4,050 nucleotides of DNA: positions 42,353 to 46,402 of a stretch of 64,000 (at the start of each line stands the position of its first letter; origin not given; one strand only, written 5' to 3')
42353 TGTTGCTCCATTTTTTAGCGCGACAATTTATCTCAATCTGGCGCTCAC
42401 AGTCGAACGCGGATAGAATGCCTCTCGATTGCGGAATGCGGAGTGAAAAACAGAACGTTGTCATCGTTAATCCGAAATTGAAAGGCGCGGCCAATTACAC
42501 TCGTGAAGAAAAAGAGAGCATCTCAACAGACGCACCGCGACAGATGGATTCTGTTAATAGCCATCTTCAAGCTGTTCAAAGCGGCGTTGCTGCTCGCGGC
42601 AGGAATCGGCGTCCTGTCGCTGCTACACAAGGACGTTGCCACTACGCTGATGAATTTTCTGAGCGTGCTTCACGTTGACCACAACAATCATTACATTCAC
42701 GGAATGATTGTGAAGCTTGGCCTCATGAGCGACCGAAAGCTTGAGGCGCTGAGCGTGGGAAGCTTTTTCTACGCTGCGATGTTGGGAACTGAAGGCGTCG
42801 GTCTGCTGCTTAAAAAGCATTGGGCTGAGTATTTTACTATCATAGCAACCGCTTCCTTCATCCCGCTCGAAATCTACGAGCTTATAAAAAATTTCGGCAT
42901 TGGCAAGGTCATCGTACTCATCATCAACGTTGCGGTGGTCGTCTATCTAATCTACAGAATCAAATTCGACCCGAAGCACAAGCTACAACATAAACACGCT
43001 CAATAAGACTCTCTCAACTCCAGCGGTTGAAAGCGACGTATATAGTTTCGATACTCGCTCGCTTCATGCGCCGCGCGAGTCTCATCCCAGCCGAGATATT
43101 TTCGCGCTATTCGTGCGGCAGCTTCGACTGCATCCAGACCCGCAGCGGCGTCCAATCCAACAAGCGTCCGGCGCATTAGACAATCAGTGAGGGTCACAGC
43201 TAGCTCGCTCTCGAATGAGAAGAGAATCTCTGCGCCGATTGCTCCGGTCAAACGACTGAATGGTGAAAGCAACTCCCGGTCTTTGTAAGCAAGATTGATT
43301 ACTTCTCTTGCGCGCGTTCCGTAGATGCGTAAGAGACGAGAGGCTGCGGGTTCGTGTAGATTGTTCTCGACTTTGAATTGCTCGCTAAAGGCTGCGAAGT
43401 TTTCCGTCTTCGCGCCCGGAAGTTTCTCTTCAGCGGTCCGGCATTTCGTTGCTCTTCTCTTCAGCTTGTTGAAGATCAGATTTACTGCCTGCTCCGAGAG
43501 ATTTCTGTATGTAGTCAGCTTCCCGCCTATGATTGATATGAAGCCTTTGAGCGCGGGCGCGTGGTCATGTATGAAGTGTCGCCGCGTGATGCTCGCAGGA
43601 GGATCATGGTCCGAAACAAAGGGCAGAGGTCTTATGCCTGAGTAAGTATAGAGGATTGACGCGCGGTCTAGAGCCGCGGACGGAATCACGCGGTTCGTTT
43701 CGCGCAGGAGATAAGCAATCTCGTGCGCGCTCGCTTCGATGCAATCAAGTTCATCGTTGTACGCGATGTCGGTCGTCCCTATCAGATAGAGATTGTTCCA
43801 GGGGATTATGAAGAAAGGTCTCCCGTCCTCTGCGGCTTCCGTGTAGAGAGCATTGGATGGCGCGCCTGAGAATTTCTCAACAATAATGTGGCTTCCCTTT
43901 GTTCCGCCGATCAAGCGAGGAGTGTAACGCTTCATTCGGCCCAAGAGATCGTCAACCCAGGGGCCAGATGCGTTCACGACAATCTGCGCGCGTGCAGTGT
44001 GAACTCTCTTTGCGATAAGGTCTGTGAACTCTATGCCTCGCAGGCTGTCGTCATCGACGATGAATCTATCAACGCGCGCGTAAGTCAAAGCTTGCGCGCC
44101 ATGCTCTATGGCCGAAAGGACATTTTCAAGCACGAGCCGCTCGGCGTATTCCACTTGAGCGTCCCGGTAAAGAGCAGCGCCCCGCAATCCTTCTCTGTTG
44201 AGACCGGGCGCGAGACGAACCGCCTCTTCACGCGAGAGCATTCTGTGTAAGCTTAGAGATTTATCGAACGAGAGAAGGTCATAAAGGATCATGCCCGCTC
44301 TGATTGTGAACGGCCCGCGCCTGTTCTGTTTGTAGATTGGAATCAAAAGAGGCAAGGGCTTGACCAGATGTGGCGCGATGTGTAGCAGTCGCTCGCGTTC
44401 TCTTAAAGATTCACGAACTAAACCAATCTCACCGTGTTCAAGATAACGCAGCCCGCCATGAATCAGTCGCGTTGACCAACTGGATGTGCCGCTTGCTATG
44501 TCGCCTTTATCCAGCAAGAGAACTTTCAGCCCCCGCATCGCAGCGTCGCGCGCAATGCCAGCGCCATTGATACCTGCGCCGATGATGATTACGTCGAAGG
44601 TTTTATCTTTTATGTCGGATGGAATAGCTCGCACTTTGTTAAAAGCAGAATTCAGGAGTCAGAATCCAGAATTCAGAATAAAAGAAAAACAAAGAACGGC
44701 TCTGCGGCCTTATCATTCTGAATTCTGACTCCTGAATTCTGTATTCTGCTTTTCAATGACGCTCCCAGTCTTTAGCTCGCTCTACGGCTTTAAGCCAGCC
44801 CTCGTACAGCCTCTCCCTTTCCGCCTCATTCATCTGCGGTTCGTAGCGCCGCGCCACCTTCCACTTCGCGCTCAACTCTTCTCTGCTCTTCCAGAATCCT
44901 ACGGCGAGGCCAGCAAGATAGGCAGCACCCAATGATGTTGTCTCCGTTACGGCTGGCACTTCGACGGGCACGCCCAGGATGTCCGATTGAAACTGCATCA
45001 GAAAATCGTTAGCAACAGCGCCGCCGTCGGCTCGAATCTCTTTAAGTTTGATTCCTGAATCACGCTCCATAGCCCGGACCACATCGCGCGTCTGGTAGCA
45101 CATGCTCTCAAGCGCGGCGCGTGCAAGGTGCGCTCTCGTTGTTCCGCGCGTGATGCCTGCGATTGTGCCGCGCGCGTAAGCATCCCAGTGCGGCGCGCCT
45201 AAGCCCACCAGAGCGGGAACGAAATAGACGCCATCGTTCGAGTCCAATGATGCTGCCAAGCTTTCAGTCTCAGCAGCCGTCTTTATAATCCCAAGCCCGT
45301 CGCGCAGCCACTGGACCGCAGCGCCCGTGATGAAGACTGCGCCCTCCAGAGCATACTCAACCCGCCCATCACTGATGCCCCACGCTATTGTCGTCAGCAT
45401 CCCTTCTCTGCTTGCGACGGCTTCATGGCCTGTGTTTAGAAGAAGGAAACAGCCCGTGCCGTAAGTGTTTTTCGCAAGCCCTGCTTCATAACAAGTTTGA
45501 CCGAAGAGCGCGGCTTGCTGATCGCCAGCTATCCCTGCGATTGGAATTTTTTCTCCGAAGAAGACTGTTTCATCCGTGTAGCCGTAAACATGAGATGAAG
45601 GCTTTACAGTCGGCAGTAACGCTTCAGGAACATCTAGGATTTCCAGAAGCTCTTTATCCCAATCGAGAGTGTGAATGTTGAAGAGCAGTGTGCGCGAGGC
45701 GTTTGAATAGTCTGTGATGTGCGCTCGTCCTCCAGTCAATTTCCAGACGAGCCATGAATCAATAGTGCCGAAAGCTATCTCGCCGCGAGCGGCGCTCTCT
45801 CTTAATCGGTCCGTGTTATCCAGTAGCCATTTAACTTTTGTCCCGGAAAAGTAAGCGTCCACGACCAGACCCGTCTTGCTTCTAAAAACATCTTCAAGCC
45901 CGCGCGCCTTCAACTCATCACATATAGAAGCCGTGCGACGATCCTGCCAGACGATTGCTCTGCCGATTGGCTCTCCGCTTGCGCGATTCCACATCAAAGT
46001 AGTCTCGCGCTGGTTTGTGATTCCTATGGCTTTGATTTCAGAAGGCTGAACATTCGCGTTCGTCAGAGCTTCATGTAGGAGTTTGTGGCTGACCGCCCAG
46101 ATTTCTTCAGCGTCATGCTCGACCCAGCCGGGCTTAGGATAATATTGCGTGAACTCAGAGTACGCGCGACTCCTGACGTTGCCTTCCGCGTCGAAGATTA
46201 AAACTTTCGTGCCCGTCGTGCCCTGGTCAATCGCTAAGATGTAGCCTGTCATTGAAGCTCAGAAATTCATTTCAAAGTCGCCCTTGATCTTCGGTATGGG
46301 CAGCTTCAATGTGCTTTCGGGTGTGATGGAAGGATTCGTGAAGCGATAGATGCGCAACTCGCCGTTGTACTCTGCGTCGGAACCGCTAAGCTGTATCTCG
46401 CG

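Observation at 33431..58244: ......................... family: a 105-140-nt palindromic element with at least five copies at gene boundaries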

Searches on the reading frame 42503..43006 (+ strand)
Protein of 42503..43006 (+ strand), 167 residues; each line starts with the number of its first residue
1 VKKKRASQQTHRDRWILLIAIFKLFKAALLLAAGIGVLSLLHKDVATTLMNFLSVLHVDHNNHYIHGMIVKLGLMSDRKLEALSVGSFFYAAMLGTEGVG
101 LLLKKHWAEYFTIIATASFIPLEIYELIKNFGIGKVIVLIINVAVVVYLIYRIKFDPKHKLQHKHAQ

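Call 69: search_protein_families(library=pfam, proteins=[window:42503-43006:+])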
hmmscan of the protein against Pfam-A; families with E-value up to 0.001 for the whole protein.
window:42503-43006:+ (167 aa): 2 families
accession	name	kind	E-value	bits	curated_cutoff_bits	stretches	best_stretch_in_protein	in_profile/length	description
PF09900.14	DUF2127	-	1.6e-37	129.4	24.3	1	18-152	4-139/140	Predicted membrane protein (DUF2127)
PF18940.5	DUF5687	-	0.00016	21.5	33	1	15-155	16-152/484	Family of unknown function (DUF5687)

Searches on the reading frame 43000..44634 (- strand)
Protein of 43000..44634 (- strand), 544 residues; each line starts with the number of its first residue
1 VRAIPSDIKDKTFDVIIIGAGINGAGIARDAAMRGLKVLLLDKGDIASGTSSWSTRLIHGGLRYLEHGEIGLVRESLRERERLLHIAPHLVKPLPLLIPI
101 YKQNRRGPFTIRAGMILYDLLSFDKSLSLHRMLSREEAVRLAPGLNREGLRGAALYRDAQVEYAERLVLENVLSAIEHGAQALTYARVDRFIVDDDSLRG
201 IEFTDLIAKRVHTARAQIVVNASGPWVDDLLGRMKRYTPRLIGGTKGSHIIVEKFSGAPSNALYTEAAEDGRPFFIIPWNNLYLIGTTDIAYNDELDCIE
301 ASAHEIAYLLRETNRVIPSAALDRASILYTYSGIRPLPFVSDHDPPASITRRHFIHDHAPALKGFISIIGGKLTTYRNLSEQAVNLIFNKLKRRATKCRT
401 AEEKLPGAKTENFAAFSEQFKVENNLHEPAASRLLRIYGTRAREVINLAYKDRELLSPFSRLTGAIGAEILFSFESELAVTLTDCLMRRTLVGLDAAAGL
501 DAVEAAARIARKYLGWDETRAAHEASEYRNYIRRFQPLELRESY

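Call 16: search_protein_families(library=pfam, proteins=[window:43000-44634:-])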
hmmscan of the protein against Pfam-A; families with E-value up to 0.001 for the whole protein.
window:43000-44634:- (544 aa): 5 families
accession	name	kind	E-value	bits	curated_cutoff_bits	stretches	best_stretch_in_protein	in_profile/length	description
PF01266.30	DAO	-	1.2e-56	193.3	27.9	1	14-377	1-353/353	FAD dependent oxidoreductase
PF16901.10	DAO_C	-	2.1e-24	86.3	31.4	1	398-520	1-125/126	C-terminal domain of alpha-glycerophosphate oxidase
PF00890.30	FAD_binding_2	-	2e-06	27.7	20.4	1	14-55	1-42/414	FAD binding domain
PF12831.13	FAD_oxidored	-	3.4e-06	27.1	27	0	14-62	1-49/416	FAD dependent oxidoreductase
PF13450.12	NAD_binding_8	-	1.2e-05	26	21.9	1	17-52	1-36/68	NAD(P)-binding Rossmann-like domain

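Call 71: find_homologous_proteins(query=window:43000-44634:-, max_evalue=1e-100)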
Query window:43000-44634:- (544 aa): 6130 proteins with E <= 1e-100 among 8000 candidates; the best 120 are listed.
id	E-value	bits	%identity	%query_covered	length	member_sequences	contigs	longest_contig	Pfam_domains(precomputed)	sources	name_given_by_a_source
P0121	0.0e+0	1205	100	100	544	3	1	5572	PF16901.11,PF01266.31,PF13450.13,PF00890.31,PF12831.14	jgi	-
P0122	9.6e-297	1003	83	100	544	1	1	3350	PF16901.11,PF01266.31,PF00890.31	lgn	-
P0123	6.7e-273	925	78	99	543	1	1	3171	PF16901.11,PF01266.31,PF00890.31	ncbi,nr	ncbi:MAG: glycerol-3-phosphate dehydrogenase [Acidobacteriota bacterium]|nr:glycerol-3-phosphate deh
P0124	1.0e-272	924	78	100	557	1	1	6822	PF16901.11,PF01266.31,PF00890.31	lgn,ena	-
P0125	1.2e-261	887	74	99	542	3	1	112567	PF16901.11,PF01266.31,PF13450.13,PF00890.31,PF12831.14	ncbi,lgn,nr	ncbi:MAG: glycerol-3-phosphate dehydrogenase [Acidobacteriota bacterium]|nr:glycerol-3-phosphate deh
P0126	3.3e-259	879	74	100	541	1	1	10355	PF16901.11,PF01266.31,PF00890.31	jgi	jgi:glycerol-3-phosphate dehydrogenase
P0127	4.3e-259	879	73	100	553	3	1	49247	PF16901.11,PF01266.31,PF13450.13,PF00890.31,PF12831.14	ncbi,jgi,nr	ncbi:MAG: glycerol-3-phosphate dehydrogenase [Acidobacteriota bacterium]|jgi:glycerol-3-phosphate de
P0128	8.8e-259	878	73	100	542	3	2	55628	PF16901.11,PF01266.31,PF13450.13,PF00890.31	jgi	jgi:glycerol-3-phosphate dehydrogenase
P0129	1.1e-258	878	72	99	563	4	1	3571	PF16901.11,PF01266.31,PF00890.31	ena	-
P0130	2.0e-257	874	75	99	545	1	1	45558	PF16901.11,PF01266.31,PF13450.13,PF00890.31,PF12831.14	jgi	jgi:glycerol-3-phosphate dehydrogenase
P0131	2.0e-257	873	73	99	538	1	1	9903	PF16901.11,PF01266.31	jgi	jgi:glycerol-3-phosphate dehydrogenase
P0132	2.4e-257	873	74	100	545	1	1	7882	PF16901.11,PF01266.31,PF00890.31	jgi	jgi:glycerol-3-phosphate dehydrogenase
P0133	9.6e-257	871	74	99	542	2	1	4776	PF16901.11,PF01266.31,PF13450.13,PF00890.31,PF12831.14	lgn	-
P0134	3.6e-256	869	74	99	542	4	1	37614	PF16901.11,PF01266.31,PF13450.13,PF00890.31,PF12831.14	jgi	jgi:glycerol-3-phosphate dehydrogenase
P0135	1.3e-255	868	73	100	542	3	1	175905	PF16901.11,PF01266.31,PF00890.31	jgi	jgi:glycerol-3-phosphate dehydrogenase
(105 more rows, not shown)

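Call 72: find_encoding_contigs(protein=P0122, flank=2000, max_places=2)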
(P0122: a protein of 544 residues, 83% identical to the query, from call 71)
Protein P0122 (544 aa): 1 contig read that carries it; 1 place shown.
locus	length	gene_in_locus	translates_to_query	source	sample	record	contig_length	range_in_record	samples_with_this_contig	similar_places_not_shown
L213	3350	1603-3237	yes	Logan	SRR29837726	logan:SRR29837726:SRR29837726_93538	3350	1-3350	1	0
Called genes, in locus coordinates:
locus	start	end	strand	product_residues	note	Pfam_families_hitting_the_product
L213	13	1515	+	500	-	PF00370:FGGY_N, PF02782:FGGY_C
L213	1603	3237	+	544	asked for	PF00890:FAD_binding_2 (faint), PF01266:DAO, PF16901:DAO_C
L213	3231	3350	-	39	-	?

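Call 73: find_encoding_contigs(protein=P0124, flank=2000, max_places=2)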
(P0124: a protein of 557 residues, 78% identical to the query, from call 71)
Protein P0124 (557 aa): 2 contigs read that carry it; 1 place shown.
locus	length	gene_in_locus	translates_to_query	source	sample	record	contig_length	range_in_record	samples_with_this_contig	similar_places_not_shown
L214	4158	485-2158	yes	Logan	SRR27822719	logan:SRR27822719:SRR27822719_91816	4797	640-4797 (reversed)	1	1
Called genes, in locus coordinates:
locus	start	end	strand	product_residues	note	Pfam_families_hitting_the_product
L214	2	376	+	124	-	?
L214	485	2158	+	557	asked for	PF00890:FAD_binding_2 (faint), PF01266:DAO, PF16901:DAO_C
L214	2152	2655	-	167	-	PF09900:DUF2127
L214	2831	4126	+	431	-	PF00860:Xan_ur_permease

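Call 74: find_encoding_contigs(protein=P0125, flank=2000, max_places=2)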
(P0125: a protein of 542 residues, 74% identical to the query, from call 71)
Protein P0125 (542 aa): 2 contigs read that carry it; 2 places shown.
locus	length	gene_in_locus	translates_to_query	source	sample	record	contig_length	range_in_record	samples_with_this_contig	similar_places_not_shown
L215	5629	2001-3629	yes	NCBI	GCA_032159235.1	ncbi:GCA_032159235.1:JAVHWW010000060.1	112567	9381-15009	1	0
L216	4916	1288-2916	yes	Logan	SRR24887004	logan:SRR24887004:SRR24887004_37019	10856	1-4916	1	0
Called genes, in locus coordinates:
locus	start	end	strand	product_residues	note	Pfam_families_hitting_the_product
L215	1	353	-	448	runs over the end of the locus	PF00067:p450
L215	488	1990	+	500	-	PF00370:FGGY_N, PF02782:FGGY_C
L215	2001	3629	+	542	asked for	PF00890:FAD_binding_2 (faint), PF01266:DAO, PF12831:FAD_oxidored (faint), PF13450:NAD_binding_8 (faint), PF16901:DAO_C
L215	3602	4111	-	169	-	PF09900:DUF2127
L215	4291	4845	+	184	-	-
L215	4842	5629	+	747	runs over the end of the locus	PF01315:Ald_Xan_dh_C, PF02738:MoCoBD_1, PF20256:MoCoBD_2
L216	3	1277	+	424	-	?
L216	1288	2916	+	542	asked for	PF00890:FAD_binding_2 (faint), PF01266:DAO, PF12831:FAD_oxidored (faint), PF13450:NAD_binding_8 (faint), PF16901:DAO_C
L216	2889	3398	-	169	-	PF09900:DUF2127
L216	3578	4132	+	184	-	-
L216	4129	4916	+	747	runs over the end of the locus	PF01315:Ald_Xan_dh_C, PF02738:MoCoBD_1, PF20256:MoCoBD_2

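Call 75: find_encoding_contigs(protein=P0130, flank=2000, max_places=2)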
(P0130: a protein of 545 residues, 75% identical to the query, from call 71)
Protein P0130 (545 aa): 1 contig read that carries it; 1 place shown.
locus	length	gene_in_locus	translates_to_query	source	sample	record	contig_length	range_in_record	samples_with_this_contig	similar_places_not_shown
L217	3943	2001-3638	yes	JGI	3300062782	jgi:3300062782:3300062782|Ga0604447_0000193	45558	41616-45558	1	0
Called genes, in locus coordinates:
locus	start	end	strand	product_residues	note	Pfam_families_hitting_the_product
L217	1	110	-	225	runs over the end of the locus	PF01427:Peptidase_M15, PF02557:VanY (faint)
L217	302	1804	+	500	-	PF00370:FGGY_N, PF02782:FGGY_C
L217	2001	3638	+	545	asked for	PF00890:FAD_binding_2 (faint), PF01266:DAO, PF12831:FAD_oxidored (faint), PF13450:NAD_binding_8 (weak), PF16901:DAO_C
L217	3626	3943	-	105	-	?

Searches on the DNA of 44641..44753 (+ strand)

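Call 100: search_dna_similar(query=window:44641-44753:+, collection=plasmids, mode=distant, max_evalue=0.001, max_rows=10)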
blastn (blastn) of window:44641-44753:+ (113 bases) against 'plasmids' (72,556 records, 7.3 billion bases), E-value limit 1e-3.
Records with a match: 26; places in all: 44; records where one place covers at least 80% of the query: 0.
Best place of each record, by identity: 95-99% 1; 90-95% 18; 80-90% 7.
By first word of the organism name: Nostoc 19; Aulosira 2; Tolypothrix 2; Calothrix 1; Halotia 1; Microchaete 1.
By predicted mobility (MOB-suite, as given by PLSDB): conjugative 15; non-mobilizable 7; mobilizable 4.
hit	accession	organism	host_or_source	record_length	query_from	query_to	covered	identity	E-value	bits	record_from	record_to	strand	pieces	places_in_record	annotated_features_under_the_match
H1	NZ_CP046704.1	Nostoc sp. ATCC 53789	-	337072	6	55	44%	81.8%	5e-4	51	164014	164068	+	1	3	none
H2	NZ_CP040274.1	Nostoc sp. C052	Blasia pusilla,pure culture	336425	7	55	43%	83.3%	4e-5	54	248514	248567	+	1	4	none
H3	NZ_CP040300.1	Nostoc sp. TCL26-01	Leiosporoceros dussii,pure culture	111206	2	46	40%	84.4%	5e-4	51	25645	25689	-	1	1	hypothetical protein | TrbI/VirB10 family protein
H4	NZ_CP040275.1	Nostoc sp. C052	Blasia pusilla,pure culture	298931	6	49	39%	84.8%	5e-4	50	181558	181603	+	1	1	none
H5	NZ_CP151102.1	Nostoc sp. UHCC 0302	isolated culture,lake sediment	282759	3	41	35%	94.9%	9e-8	63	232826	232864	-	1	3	none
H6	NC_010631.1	Nostoc punctiforme PCC 73102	-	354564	6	45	35%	90.0%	1e-5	55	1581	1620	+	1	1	four helix bundle protein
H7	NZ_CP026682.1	Nostoc sp. 'Peltigera membranacea cyanobiont' N6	Lichen thallus,Peltigera membranacea ...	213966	73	111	35%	89.7%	4e-5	54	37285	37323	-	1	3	none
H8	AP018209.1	Calothrix brevissima NIES-22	-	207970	73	110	34%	92.1%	1e-5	56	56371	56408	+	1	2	none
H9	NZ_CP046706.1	Nostoc sp. ATCC 53789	-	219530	2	39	34%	92.1%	1e-5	56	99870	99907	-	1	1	none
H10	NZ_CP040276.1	Nostoc sp. C052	Blasia pusilla,pure culture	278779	74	111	34%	89.5%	2e-4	52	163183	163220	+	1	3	four helix bundle protein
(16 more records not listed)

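Call 101: search_dna_similar(query=window:44641-44753:+, collection=phages, mode=distant, max_evalue=0.001, max_rows=10)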
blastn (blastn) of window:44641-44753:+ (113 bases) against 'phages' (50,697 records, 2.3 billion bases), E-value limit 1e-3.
No match.
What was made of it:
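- Tried and rejected: No match (call 101).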

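Call 102: get_annotated_region(hit=H6, flank=1500)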
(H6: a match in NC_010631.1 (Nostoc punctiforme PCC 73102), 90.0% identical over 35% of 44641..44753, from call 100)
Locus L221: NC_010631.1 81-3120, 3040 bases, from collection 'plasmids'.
description: Nostoc punctiforme PCC 73102 plasmid pNPUN01, complete sequence
organism: Nostoc punctiforme PCC 73102 (NCBI taxid 63737)
taxonomy: Bacteria; Cyanobacteriota; Cyanophyceae; Nostocales; Nostocaceae; Nostoc; Nostoc punctiforme; Nostoc punctiforme PCC 73102
host: -; source: -; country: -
typing (MOB-suite, as given by PLSDB): conjugative; replicon rep_cluster_317; relaxase MOBF; mating-pair formation MPF_T
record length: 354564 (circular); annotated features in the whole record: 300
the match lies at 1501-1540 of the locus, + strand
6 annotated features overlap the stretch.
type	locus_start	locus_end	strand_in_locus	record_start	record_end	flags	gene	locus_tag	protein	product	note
CDS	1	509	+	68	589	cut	-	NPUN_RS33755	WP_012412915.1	hypothetical protein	-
CDS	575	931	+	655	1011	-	-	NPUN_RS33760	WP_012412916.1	hypothetical protein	-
CDS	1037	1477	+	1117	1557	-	-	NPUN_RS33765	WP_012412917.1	hypothetical protein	-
CDS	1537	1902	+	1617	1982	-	-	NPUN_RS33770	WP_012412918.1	four helix bundle protein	-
CDS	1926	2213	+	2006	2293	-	-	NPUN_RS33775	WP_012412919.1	hypothetical protein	-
CDS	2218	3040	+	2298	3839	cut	-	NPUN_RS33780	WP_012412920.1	hypothetical protein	-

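Call 103: get_annotated_region(hit=H10, flank=1500)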
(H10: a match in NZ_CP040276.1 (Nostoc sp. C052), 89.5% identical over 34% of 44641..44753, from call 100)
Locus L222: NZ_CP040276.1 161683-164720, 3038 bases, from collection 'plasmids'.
description: Nostoc sp. C052 plasmid pC052_D, complete sequence
organism: Nostoc sp. C052 (NCBI taxid 2576902)
taxonomy: Bacteria; Cyanobacteriota; Cyanophyceae; Nostocales; Nostocaceae; Nostoc; Nostoc sp. C052
host: -; source: Blasia pusilla,pure culture; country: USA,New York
typing (MOB-suite, as given by PLSDB): non-mobilizable; mating-pair formation MPF_T
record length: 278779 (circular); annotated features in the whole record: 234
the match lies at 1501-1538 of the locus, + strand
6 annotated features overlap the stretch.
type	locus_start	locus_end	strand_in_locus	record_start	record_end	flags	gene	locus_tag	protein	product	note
CDS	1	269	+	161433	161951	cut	-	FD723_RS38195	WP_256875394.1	hypothetical protein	-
CDS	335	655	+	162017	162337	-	-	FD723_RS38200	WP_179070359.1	hypothetical protein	-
CDS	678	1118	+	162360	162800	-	-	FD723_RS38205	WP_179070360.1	hypothetical protein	-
CDS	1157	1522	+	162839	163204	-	-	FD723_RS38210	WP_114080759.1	four helix bundle protein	-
CDS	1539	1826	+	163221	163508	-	-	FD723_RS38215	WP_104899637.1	hypothetical protein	-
CDS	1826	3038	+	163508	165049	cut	-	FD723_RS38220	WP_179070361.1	hypothetical protein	-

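Call 106: get_annotated_region(hit=H5, flank=700)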
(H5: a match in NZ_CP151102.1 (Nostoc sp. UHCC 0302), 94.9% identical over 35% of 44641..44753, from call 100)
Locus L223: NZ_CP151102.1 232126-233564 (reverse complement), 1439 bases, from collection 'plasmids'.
description: Nostoc sp. UHCC 0302 plasmid unnamed6, complete sequence
organism: Nostoc sp. UHCC 0302 (NCBI taxid 3134896)
taxonomy: Bacteria; Cyanobacteriota; Cyanophyceae; Nostocales; Nostocaceae; Nostoc; Nostoc sp. UHCC 0302
host: -; source: isolated culture,lake sediment; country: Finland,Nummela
typing (MOB-suite, as given by PLSDB): non-mobilizable; mating-pair formation MPF_T
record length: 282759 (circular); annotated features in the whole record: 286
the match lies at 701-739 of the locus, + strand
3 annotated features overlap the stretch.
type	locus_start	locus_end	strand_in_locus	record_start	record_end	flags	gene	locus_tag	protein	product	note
CDS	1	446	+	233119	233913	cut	-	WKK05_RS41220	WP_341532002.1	P63C domain-containing protein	-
CDS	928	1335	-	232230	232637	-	-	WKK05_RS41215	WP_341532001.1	hypothetical protein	-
CDS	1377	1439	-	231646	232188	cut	-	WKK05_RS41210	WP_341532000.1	hypothetical protein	-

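Call 107: get_annotated_region(hit=H8, flank=700)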
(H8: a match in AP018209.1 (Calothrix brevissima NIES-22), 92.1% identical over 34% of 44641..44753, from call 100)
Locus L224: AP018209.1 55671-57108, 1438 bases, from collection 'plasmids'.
description: Calothrix brevissima NIES-22 plasmid plasmid2 DNA, complete genome
organism: Calothrix brevissima NIES-22 (NCBI taxid 1973478)
taxonomy: Bacteria; Cyanobacteriota; Cyanophyceae; Nostocales; Calotrichaceae; Calothrix; Calothrix brevissima; Calothrix brevissima NIES-22
host: -; source: -; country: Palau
typing (MOB-suite, as given by PLSDB): conjugative; replicon rep_cluster_37,rep_cluster_37; relaxase MOBF; mating-pair formation MPF_T
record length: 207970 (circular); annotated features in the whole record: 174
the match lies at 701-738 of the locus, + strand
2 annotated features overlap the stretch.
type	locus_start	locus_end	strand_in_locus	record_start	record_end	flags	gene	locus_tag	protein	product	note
CDS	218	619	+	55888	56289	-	-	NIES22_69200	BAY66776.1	group 2 sigma 70-type sigma factor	-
CDS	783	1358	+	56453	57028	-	-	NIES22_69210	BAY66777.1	hypothetical protein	-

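Call 108: get_annotated_region(hit=H2, flank=700)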
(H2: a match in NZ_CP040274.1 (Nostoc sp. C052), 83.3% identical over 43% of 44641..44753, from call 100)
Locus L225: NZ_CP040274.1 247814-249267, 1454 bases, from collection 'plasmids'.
description: Nostoc sp. C052 plasmid pC052_B, complete sequence
organism: Nostoc sp. C052 (NCBI taxid 2576902)
taxonomy: Bacteria; Cyanobacteriota; Cyanophyceae; Nostocales; Nostocaceae; Nostoc; Nostoc sp. C052
host: -; source: Blasia pusilla,pure culture; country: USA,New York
typing (MOB-suite, as given by PLSDB): non-mobilizable
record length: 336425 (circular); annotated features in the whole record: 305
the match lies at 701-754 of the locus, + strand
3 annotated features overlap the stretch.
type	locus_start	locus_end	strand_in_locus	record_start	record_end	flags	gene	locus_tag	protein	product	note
CDS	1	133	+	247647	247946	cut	-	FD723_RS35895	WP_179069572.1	hypothetical protein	-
CDS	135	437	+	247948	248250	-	-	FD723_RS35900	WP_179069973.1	hypothetical protein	-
CDS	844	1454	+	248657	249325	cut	-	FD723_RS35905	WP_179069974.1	hypothetical protein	-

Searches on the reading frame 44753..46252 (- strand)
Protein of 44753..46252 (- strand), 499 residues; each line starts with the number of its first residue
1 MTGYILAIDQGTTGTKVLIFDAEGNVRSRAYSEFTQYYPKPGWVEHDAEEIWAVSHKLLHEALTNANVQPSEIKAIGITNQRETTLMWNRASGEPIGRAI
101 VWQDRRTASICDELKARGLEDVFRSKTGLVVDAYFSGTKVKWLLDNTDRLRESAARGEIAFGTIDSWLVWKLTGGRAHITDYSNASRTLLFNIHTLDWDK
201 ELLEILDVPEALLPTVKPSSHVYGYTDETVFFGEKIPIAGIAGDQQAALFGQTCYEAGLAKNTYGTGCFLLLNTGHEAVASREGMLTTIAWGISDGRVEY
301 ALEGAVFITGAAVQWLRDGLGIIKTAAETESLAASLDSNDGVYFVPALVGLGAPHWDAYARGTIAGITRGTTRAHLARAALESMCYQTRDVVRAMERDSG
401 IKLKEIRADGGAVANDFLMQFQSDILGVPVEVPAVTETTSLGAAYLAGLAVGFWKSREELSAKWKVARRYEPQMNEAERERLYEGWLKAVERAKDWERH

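Call 16: search_protein_families(library=pfam, proteins=[window:44753-46252:-])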
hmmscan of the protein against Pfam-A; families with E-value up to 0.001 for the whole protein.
window:44753-46252:- (499 aa): 2 families
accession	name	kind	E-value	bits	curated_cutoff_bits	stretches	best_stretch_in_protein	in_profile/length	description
PF00370.27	FGGY_N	-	6.9e-80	268.6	28.8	1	4-251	1-245/245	FGGY family of carbohydrate kinases, N-terminal domain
PF02782.22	FGGY_C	-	2.9e-46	158.2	27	1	261-450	2-197/198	FGGY family of carbohydrate kinases, C-terminal domain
